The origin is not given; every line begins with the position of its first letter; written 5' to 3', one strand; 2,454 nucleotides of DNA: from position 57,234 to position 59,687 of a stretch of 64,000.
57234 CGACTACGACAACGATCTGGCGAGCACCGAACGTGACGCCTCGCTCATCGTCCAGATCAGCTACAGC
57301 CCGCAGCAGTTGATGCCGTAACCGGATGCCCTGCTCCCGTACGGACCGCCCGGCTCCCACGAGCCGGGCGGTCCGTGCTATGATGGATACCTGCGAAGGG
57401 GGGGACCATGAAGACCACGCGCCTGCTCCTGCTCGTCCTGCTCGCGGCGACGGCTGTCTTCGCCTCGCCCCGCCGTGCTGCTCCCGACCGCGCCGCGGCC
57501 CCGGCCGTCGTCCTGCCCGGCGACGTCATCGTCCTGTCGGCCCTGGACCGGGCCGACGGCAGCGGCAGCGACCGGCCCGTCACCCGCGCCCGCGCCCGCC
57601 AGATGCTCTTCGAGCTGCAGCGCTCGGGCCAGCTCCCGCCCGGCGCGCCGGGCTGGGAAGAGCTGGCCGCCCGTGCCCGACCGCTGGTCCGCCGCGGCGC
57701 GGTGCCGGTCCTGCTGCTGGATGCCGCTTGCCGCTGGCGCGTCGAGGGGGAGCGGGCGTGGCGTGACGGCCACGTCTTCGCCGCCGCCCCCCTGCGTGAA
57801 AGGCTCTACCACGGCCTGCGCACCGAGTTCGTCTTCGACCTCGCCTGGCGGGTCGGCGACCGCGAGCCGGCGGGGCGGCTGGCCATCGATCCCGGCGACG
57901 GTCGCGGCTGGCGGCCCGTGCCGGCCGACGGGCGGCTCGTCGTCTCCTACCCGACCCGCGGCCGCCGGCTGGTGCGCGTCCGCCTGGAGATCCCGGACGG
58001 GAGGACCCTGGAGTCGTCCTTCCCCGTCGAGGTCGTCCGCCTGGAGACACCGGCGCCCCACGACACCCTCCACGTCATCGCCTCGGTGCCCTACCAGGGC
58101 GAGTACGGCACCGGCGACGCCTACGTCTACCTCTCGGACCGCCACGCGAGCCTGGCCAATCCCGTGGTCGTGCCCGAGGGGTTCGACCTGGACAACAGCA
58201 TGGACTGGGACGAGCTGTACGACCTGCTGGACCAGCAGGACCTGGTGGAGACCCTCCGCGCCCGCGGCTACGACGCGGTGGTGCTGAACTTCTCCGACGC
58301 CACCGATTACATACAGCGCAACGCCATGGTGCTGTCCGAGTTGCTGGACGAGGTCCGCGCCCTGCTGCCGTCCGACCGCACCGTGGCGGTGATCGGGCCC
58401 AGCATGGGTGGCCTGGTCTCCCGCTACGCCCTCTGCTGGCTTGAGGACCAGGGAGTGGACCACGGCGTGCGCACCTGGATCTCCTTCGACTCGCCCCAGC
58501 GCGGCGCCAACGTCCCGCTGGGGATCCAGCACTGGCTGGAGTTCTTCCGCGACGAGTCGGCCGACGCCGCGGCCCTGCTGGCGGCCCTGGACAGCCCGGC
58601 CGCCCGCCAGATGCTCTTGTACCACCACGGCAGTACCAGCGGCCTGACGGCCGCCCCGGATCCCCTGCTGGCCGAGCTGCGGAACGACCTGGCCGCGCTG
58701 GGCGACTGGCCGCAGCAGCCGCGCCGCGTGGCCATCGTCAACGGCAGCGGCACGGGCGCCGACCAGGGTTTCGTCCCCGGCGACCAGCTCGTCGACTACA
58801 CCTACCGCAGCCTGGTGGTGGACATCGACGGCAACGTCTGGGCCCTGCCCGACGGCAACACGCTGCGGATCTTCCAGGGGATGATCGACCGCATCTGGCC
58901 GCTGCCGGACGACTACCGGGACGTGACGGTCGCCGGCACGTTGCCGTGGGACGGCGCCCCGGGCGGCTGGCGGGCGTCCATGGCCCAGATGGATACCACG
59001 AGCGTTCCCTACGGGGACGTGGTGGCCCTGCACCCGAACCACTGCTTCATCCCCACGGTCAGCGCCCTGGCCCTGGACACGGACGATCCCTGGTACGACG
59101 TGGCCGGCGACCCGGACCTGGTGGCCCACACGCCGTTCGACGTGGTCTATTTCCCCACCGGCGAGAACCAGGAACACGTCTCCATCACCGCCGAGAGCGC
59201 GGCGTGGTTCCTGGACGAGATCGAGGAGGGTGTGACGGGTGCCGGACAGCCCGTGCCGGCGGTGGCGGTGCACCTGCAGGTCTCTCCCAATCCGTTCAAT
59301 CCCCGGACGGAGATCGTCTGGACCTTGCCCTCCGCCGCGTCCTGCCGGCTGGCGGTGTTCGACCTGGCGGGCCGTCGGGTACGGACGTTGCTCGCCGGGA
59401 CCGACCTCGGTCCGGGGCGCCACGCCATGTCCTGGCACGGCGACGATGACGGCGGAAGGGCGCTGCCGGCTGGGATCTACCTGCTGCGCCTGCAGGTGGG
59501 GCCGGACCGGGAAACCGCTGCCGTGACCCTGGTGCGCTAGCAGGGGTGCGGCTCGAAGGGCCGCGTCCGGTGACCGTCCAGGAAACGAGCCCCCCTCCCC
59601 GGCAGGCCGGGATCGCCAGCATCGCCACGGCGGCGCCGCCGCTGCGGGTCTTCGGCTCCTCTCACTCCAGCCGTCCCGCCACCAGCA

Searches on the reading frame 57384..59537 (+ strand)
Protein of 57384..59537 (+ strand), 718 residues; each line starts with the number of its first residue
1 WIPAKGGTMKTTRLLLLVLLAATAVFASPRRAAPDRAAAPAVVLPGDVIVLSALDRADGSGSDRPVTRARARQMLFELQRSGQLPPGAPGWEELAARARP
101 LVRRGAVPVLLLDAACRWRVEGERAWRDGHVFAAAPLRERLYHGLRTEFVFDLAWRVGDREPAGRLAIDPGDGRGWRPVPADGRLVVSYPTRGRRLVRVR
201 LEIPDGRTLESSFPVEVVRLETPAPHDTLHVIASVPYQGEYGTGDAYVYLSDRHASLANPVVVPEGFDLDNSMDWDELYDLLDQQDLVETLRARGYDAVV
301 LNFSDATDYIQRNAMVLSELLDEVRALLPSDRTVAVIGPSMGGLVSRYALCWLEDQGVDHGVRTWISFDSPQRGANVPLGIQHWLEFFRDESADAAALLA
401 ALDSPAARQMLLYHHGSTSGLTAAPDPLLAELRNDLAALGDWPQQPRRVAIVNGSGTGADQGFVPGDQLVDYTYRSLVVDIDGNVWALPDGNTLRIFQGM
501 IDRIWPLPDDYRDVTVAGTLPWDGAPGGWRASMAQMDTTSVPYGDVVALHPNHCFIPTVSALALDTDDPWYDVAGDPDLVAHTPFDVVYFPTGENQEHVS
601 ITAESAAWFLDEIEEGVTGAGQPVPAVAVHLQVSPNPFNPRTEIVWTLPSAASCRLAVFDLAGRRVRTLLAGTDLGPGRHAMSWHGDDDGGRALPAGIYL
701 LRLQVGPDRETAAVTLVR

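Call 77: search_protein_families(library=pfam, proteins=[window:57384-59537:+], max_evalue=0.0001)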
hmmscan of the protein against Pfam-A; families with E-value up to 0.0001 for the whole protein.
window:57384-59537:+ (718 aa): 1 family
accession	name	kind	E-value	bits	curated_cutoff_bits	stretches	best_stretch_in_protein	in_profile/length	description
PF13860.13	FlgD_ig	-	4.8e-07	30.1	27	1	646-703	14-73/79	FlgD Ig-like domain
